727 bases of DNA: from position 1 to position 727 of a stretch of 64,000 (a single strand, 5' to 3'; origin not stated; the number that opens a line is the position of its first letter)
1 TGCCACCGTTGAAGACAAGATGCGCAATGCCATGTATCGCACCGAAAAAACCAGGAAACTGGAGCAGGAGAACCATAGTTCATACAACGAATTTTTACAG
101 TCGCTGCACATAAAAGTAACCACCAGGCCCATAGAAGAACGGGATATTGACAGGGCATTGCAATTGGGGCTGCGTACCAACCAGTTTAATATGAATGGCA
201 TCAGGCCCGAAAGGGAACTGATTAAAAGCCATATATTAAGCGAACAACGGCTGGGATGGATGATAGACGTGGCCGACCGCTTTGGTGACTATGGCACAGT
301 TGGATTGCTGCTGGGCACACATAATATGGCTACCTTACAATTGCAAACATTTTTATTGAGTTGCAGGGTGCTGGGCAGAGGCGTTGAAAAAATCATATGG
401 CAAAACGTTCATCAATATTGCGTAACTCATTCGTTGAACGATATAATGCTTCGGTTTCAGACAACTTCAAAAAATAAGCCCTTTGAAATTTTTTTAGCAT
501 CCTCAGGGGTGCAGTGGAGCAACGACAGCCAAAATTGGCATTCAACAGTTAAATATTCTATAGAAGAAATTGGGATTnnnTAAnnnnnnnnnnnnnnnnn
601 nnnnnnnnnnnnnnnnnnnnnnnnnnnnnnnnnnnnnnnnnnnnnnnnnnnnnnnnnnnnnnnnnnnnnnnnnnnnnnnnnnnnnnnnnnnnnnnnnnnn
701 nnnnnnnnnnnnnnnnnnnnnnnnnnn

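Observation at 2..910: FkbH-like gene coupled to a starter carrier domain: probable glycerate-primed NRPS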

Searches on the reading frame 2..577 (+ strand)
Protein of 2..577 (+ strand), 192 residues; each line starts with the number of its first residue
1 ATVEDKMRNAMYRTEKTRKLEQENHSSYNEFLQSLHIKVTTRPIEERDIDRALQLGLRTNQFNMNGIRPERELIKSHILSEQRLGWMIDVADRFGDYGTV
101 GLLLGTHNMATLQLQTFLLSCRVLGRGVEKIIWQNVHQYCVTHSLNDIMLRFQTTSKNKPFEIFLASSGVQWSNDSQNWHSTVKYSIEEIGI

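Call 6: search_protein_families(library=ncbifam, proteins=[window:2-577:+], max_evalue=0.1)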
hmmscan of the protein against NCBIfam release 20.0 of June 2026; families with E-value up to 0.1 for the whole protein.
window:2-577:+ (192 aa): 1 family
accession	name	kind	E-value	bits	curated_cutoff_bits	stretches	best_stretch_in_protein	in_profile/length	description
TIGR01686.1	FkbH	subfamily_domain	7.8e-37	127.1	146.65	1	1-171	150-320/323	FkbH domain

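Call 8: search_protein_families(library=pfam, proteins=[window:2-577:+], max_evalue=0.001)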
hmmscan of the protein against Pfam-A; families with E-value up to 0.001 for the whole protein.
window:2-577:+ (192 aa): 0 families

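Call 9: find_homologous_proteins(query=window:2-577:+)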
Query window:2-577:+ (192 aa): 40 proteins with E <= 0.001 among 138 candidates.
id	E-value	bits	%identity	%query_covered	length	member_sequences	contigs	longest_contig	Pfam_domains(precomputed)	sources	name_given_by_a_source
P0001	8.5e-74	265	63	99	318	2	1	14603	-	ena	-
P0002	5.1e-52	194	51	96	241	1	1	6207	-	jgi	jgi:FkbH-like protein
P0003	9.8e-49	184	51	97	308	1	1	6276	-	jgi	jgi:FkbH-like protein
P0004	2.3e-47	179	50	92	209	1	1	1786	-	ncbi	-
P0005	2.3e-47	179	50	92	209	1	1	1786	-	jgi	jgi:FkbH-like protein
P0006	2.7e-44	169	46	97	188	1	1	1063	-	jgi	jgi:FkbH-like protein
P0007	7.0e-42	161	45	93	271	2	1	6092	-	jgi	jgi:FkbH-like protein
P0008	8.5e-21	93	34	92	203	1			-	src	-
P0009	1.1e-20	92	38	68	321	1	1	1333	PF00550.32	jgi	-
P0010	1.1e-19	89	36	89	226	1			-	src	-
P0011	4.5e-19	87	38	68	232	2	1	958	-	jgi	jgi:FkbH-like protein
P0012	1.0e-18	86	37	72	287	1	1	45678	-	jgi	jgi:FkbH-like protein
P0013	3.3e-18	84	33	88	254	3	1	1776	-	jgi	jgi:FkbH-like protein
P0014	7.0e-17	80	31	95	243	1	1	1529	-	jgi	jgi:FkbH-like protein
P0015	2.2e-16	78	35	85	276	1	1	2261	-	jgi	jgi:FkbH-like protein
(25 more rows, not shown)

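Call 10: find_encoding_contigs(protein=P0001, flank=10000, max_places=4)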
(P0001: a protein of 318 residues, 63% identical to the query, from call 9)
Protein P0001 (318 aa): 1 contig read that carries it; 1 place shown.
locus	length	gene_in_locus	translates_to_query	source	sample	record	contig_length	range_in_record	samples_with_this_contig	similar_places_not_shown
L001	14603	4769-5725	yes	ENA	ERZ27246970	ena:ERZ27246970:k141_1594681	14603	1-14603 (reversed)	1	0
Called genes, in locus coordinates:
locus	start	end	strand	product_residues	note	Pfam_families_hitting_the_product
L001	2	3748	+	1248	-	?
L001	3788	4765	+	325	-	PF18563:TubC_N (weak), PF00668:Condensation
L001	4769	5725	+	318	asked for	-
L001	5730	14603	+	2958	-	?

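Call 11: find_related_loci(query=window:2-577:+, collection=genome_contigs, flank=10000)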
Query window:2-577:+ (192 aa) in genome_contigs; peptide patterns used: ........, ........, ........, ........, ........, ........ (x = any residue, [..] = any of these).
55 stretches matched a pattern; 45 encode a relative of the query (tblastn E <= 1e-3); 45 distinct loci.
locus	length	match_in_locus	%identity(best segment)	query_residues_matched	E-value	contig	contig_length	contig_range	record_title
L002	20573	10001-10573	51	2-192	4e-64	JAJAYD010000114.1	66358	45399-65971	MAG: Chitinophagaceae bacterium isolate CAN_BIN01 c_000000064532, whole genome shotgun sequence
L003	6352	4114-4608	51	2-166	2e-48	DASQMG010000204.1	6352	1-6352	MAG TPA_asm: Flavisolibacter sp. isolate SMAG_U10742 k141_780316, whole genome shotgun sequence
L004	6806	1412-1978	32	2-190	1e-29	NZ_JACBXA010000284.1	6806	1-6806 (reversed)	Streptomyces albidus (ex Kaewkla and Franco 2022) strain CAP215 284, whole genome shotgun sequence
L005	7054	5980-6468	41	2-165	2e-29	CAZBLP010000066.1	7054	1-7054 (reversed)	MAG TPA_asm: uncultured bacterium isolate binchicken_co291_23 genome assembly, contig: NODE_3877_length_7054_cov_10.7125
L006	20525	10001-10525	33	2-176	4e-28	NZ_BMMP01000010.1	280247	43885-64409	Streptomyces daqingensis strain CGMCC 4.7178 sequence10, whole genome shotgun sequence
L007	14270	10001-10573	35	4-184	1e-27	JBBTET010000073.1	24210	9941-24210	MAG: Planctomycetota bacterium isolate H51-bin164_1 H51_bin164_1_000000000073, whole genome shotgun sequence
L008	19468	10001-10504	34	2-169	7e-27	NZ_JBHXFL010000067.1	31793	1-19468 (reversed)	Streptomyces sp. NPDC127100 NPDC127100_T46_C9.ctg-0067, whole genome shotgun sequence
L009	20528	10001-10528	31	2-177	1e-26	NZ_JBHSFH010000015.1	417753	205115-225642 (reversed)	Streptomyces ovatisporus strain CGMCC 4.7357 platanus_K_17_124_15, whole genome shotgun sequence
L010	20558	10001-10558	33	1-186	2e-26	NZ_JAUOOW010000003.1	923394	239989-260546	Kitasatospora brasiliensis strain K002 QWJ13_3, whole genome shotgun sequence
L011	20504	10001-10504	35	2-169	3e-26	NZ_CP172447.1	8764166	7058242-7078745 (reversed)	Streptomyces sp. BBFR25 chromosome, complete genome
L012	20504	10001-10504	33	2-169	3e-25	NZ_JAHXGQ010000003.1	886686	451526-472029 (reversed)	Saccharothrix obliqua strain SC076 3, whole genome shotgun sequence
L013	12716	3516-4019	33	2-169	3e-25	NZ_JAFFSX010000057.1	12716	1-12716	Streptomyces sp. GESEQ-35 57, whole genome shotgun sequence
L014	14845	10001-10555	32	1-185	7e-24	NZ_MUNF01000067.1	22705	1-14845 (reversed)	Streptomyces murinus strain NRRL B-2286 NRRL_B-2286_contig_67, whole genome shotgun sequence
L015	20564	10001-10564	29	3-190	8e-24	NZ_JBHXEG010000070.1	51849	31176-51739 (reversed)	Kitasatospora sp. NPDC127060 NPDC127060_T46_G11.ctg-0070, whole genome shotgun sequence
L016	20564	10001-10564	29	3-190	2e-23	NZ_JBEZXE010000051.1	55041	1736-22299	Kitasatospora sp. NPDC028055 NPDC028055_146_E6.ctg-0051, whole genome shotgun sequence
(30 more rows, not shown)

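Call 12: search_protein_families(library=pfam, proteins=[L001:2-3748:+, L001:3788-4765:+, L001:4769-5725:+, L001:5730-9000:+], max_evalue=0.01)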
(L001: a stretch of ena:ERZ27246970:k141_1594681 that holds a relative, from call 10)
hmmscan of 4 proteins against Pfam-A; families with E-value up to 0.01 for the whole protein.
L001:2-3748:+ (1248 aa): 4 families
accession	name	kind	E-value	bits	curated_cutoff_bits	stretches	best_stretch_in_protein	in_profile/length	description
PF00668.25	Condensation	-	8.7e-107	358.1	30.6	1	203-641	5-456/456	Condensation domain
PF00501.34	AMP-binding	-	1e-74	252.1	29.9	1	663-1003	3-384/384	AMP-binding enzyme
PF00550.31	PP-binding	-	1.8e-33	115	20.8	2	1165-1227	3-67/67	Phosphopantetheine attachment site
PF13193.12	AMP-binding_C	-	2e-16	61.1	24.5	2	1062-1135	1-76/76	AMP-binding enzyme C-terminal domain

L001:3788-4765:+ (325 aa): 2 families
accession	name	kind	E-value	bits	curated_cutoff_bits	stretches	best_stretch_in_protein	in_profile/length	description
PF00668.25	Condensation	-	9e-46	156.9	30.6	1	77-300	3-224/456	Condensation domain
PF18563.6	TubC_N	-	8e-06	26.3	26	1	6-55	3-51/52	TubC N-terminal docking domain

L001:4769-5725:+ (318 aa): 0 families

L001:5730-9000:+ (1090 aa): 4 families
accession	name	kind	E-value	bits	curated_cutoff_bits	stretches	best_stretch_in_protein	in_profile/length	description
PF00668.25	Condensation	-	3.4e-100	336.3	30.6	1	129-567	6-456/456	Condensation domain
PF00501.34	AMP-binding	-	2.2e-89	300.4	29.9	1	587-938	1-384/384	AMP-binding enzyme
PF00550.31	PP-binding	-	1.6e-08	35.1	20.8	1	43-99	2-60/67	Phosphopantetheine attachment site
PF13193.12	AMP-binding_C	-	4.6e-07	31.1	24.5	1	997-1070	1-76/76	AMP-binding enzyme C-terminal domain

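Call 14: search_protein_families(library=pfam, proteins=[L002:4460-10573:+, L002:47-721:+, L002:851-1480:+, L002:1719-2450:+, L002:2450-4075:+], max_evalue=0.01)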
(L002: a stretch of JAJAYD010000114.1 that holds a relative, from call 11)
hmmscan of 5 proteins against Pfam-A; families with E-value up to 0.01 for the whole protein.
L002:4460-10573:+ (2038 aa): 4 families
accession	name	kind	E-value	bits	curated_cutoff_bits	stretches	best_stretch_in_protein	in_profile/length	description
PF00668.25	Condensation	-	2.1e-167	557.9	30.6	2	1042-1485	3-447/456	Condensation domain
PF00501.34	AMP-binding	-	4.1e-71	240.2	29.9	1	465-802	1-384/384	AMP-binding enzyme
PF00550.31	PP-binding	-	1.1e-15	58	20.8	1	960-1024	1-67/67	Phosphopantetheine attachment site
PF13193.12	AMP-binding_C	-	1.4e-08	36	24.5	1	859-932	1-76/76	AMP-binding enzyme C-terminal domain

L002:47-721:+ (225 aa): 3 families
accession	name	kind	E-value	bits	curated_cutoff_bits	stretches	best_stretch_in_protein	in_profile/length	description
PF07691.17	PA14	-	3.8e-08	33.7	24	1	1-100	50-144/147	PA14 domain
PF18962.6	Por_Secre_tail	-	4.4e-07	30.5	27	1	147-221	2-74/75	Secretion system C-terminal sorting domain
PF10528.15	GLEYA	-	4.7e-05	24.1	26.2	1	2-82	6-82/91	GLEYA domain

L002:851-1480:+ (210 aa): 2 families
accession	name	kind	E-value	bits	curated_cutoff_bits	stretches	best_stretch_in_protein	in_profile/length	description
PF01648.25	ACPS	-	7.7e-14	52.1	25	1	103-187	2-96/111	4'-phosphopantetheinyl transferase superfamily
PF22624.1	AASDHPPT_N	-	6e-06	26.9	27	1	16-97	8-96/100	4'-phosphopantetheinyl transferase, N-terminal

L002:1719-2450:+ (244 aa): 5 families
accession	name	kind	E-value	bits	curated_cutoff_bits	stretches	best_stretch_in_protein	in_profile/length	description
PF00975.26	Thioesterase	-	3.3e-39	135.9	26.4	1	10-234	3-225/226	Thioesterase domain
PF12146.15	Hydrolase_4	-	9.8e-05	22.2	27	1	53-93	52-95/239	Serine aminopeptidase, S33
PF01764.32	Lipase_3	-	0.00022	21.6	22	1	54-119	40-108/140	Lipase (class 3)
PF12697.13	Abhydrolase_6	-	0.00023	22.4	26.3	1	18-110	9-93/217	Alpha/beta hydrolase family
PF07819.20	PGAP1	-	0.00051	20.3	24.3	1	60-172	79-186/233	PGAP1-like alpha/beta domain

L002:2450-4075:+ (542 aa): 4 families
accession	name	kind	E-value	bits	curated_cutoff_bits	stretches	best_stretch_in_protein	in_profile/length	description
PF18456.6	CmlA_N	-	2.6e-91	305.5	25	1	7-238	1-232/232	Diiron non-heme beta-hydroxylase N-terminal domain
PF13483.12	Lactamase_B_3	-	3.3e-12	47.1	24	1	252-426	2-132/160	Beta-lactamase superfamily domain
PF12706.13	Lactamase_B_2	-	1.4e-10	41.5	27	1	269-425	3-162/200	Beta-lactamase superfamily domain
PF00753.33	Lactamase_B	-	0.0026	18.2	22.7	0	256-310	5-58/196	Metallo-beta-lactamase superfamily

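Call 19: search_solved_structures(query=P0001, max_evalue=1, show_alignments=2)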
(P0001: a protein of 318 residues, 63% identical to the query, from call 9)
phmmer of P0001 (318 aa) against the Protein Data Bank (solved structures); distinct sequences matched with E-value up to 1: 2.
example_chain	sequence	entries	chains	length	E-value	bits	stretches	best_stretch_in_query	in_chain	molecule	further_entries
3slr_A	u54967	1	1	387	8.4e-22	80.9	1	3-125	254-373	uncharacterized protein BF1531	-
2dgj_A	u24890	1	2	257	0.075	15.3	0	135-194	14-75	hypothetical protein ebhA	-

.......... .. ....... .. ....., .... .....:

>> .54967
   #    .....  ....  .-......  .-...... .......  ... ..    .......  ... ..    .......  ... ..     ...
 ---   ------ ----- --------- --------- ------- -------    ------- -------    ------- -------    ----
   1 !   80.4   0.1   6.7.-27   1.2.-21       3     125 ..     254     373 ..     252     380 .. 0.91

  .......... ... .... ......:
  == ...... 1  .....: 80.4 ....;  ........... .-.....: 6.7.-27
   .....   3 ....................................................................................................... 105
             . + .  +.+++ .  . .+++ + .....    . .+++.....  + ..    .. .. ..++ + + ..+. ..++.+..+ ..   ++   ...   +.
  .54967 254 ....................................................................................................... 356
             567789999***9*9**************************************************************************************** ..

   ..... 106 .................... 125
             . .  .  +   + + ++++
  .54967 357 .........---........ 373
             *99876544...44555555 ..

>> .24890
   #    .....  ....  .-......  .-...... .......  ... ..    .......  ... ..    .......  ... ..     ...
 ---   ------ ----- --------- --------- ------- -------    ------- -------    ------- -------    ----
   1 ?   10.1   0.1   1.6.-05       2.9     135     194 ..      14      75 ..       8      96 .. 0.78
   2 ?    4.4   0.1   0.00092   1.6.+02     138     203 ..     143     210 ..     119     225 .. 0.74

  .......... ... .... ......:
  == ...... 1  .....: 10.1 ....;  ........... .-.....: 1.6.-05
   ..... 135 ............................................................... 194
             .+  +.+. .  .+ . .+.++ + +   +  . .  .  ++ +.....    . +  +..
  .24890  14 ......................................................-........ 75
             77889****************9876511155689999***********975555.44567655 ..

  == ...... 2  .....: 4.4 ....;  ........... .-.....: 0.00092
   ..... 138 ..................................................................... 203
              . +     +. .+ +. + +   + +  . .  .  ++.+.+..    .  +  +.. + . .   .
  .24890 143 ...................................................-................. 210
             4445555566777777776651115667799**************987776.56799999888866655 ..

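Call 26: find_related_loci(query=window:2-577:+, collection=metagenome_contigs, flank=10000)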
Query window:2-577:+ (192 aa) in metagenome_contigs; peptide patterns used: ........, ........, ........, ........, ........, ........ (x = any residue, [..] = any of these).
40 stretches matched a pattern; 21 encode a relative of the query (tblastn E <= 1e-3); 21 distinct loci.
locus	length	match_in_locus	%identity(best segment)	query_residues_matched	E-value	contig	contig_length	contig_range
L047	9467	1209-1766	33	2-184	2e-29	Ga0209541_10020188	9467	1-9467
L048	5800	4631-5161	34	2-177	2e-25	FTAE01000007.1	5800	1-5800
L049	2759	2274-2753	34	2-161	2e-24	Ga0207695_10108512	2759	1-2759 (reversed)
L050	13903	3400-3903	31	2-169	7e-24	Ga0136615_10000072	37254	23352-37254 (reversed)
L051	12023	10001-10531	33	2-177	2e-23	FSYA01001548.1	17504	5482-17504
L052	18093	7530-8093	29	2-190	6e-26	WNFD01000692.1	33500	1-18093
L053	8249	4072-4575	33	2-169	2e-22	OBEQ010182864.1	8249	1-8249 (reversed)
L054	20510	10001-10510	31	4-173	8e-22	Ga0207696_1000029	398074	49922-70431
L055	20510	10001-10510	31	4-173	9e-22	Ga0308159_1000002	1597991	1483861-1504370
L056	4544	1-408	34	26-161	2e-20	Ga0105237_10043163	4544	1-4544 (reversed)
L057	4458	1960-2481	30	2-175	2e-20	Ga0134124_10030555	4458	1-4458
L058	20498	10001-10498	33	4-169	6e-27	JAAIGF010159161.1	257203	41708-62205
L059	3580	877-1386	28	2-171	2e-19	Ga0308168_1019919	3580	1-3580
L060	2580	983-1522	32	2-178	2e-19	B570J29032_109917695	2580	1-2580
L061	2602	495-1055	26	2-191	9e-19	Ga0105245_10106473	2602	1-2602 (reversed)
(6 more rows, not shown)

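Call 27: find_encoding_contigs(protein=P0003, flank=10000, max_places=3)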
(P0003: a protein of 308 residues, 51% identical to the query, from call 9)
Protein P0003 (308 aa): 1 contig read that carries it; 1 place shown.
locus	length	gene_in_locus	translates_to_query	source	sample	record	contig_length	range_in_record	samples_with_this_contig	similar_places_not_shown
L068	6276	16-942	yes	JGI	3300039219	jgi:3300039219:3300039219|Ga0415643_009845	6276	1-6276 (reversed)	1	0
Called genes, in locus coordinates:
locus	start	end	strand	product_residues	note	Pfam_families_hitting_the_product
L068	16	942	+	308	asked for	-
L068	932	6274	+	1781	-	?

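Call 28: find_encoding_contigs(protein=P0002, flank=10000, max_places=3)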
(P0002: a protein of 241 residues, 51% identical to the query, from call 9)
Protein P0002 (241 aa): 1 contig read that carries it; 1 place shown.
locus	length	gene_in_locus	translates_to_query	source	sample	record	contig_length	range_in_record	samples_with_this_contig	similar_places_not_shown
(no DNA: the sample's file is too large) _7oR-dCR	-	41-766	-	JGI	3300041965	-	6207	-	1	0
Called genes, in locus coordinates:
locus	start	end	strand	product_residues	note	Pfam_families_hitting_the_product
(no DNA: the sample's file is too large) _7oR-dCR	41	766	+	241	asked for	-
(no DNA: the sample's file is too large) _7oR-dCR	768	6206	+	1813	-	?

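Call 29: find_encoding_contigs(protein=P0007, flank=10000, max_places=3)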
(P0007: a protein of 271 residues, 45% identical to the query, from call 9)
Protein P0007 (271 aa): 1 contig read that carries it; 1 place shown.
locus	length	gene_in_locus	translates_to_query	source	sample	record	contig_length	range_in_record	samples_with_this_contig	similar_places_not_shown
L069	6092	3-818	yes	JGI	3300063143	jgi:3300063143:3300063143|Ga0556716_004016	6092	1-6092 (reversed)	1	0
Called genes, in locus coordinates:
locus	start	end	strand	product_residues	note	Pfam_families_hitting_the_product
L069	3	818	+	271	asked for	?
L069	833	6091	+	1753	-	?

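Call 36: search_protein_families(library=ncbifam, proteins=[L003:3001-4650:+, L002:8900-10573:+, L001:4769-5722:+], max_evalue=0.001)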
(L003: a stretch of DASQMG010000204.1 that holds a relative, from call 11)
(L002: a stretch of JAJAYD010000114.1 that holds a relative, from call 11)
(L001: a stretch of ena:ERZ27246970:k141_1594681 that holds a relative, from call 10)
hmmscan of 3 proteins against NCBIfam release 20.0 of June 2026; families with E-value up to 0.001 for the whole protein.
L003:3001-4650:+ (550 aa): 2 families
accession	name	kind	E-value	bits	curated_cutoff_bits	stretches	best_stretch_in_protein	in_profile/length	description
TIGR01686.1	FkbH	subfamily_domain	3.3e-88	295.9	146.65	1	219-537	1-316/323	FkbH domain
TIGR01681.1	HAD-SF-IIIC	subfamily_domain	2.4e-18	67.2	35.75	1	222-337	1-128/132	HAD-IIIC family phosphatase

L002:8900-10573:+ (558 aa): 2 families
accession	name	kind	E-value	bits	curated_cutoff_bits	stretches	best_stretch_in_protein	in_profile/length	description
TIGR01686.1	FkbH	subfamily_domain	6e-87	291.8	146.65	1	217-537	3-320/323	FkbH domain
TIGR01681.1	HAD-SF-IIIC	subfamily_domain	3e-17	63.7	35.75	1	218-334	1-129/132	HAD-IIIC family phosphatase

L001:4769-5722:+ (318 aa): 2 families
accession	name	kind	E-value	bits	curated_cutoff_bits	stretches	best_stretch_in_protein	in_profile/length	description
TIGR01686.1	FkbH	subfamily_domain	1.1e-73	248.3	146.65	1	4-295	30-318/323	FkbH domain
TIGR01681.1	HAD-SF-IIIC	subfamily_domain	7.3e-12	46.3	35.75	1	5-94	32-129/132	HAD-IIIC family phosphatase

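Call 55: predict_structure(alignment_id=A1)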
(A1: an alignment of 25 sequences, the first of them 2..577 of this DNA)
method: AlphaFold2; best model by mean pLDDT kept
length: 192 residues; sequences in the alignment: 25
mean_pLDDT: 91.4   pTM: 0.83
mean pLDDT of the five models: 91.4, 91.4, 90.2, 89.8, 88.7
residues with pLDDT >= 90: 141; 70-90: 43; 50-70: 7; < 50: 1
segments of 3 or more residues with pLDDT < 50: none
pLDDT, mean of each block of 10 residues (from residue 1): 82 89 91 93 97 92 90 95 96 94 96 96 93 96 95 91 93 92 74 51
secondary structure, 60 per line:
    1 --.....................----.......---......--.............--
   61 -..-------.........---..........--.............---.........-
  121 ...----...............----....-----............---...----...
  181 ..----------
elements in order: H3-23 H28-34 E38-43 H46-58 H71-79 E83-92 E95-107 E111-119 H128-142 E147-150 H156-167 E171-173 E178-182

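Call 57: fold_search(model_id=the predicted structure, library=pdb)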
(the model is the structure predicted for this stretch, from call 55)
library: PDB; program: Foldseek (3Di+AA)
matches with E <= 10: 1358; with E <= 0.001: 478
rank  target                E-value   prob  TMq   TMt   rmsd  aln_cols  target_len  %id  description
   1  3eo4_B                3.0e-07  1.00  0.56  0.69   4.2       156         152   14  The crystal structure of a domain from Methanocaldococcus jannaschii DSM 2661 (released 2008-10-14)
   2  3eo4_D                3.6e-07  1.00  0.58  0.67   4.1       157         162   14  The crystal structure of a domain from Methanocaldococcus jannaschii DSM 2661 (released 2008-10-14)
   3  4pv6_D                6.3e-07  1.00  0.56  0.72   4.9       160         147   14  Crystal Structure Analysis of Ard1 from Thermoplasma volcanium (released 2015-01-21)
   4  3eo4_C                6.3e-07  1.00  0.57  0.68   4.2       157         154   15  The crystal structure of a domain from Methanocaldococcus jannaschii DSM 2661 (released 2008-10-14)
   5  4pv6_F                6.7e-07  1.00  0.56  0.70   4.9       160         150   14  Crystal Structure Analysis of Ard1 from Thermoplasma volcanium (released 2015-01-21)
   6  5isv_B                8.1e-07  1.00  0.57  0.69   6.1       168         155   10  Crystal structure of the ribosomal-protein-S18-alanine N-acetyltransferase from Escherichia coli (released 2016-04-13)
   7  4pv6_L                8.6e-07  1.00  0.57  0.72   4.9       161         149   14  Crystal Structure Analysis of Ard1 from Thermoplasma volcanium (released 2015-01-21)
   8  1tiq_B                8.6e-07  1.00  0.57  0.64   5.1       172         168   10  Crystal Structure of an Acetyltransferase (PaiA) in complex with CoA and DTT from Bacillus subtilis, Northeast Structu (released 2004-07-13)
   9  9mto_A                1.0e-06  1.00  0.57  0.72   5.1       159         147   13  Crystal structure of acetyltransferase CBU0801 from Coxiella burnetii (released 2025-01-22)
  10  4pv6_I                1.0e-06  1.00  0.56  0.70   4.9       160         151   14  Crystal Structure Analysis of Ard1 from Thermoplasma volcanium (released 2015-01-21)
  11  3eo4_A                1.3e-06  1.00  0.55  0.65   4.2       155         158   14  The crystal structure of a domain from Methanocaldococcus jannaschii DSM 2661 (released 2008-10-14)
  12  5ix3                  1.4e-06  1.00  0.53  0.61   5.8       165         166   15  Crystal structure of N-acetyltransferase from Staphylococcus aureus. (released 2017-04-05)
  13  9mto_B                1.6e-06  1.00  0.55  0.71   5.3       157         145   14  Crystal structure of acetyltransferase CBU0801 from Coxiella burnetii (released 2025-01-22)
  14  4pv6_J                2.3e-06  1.00  0.56  0.70   4.9       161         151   14  Crystal Structure Analysis of Ard1 from Thermoplasma volcanium (released 2015-01-21)
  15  8osp_A                2.3e-06  1.00  0.54  0.59   5.8       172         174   10  GCN5-related N-Acetyltransferase from Lactobacillus curiae (released 2023-07-05)
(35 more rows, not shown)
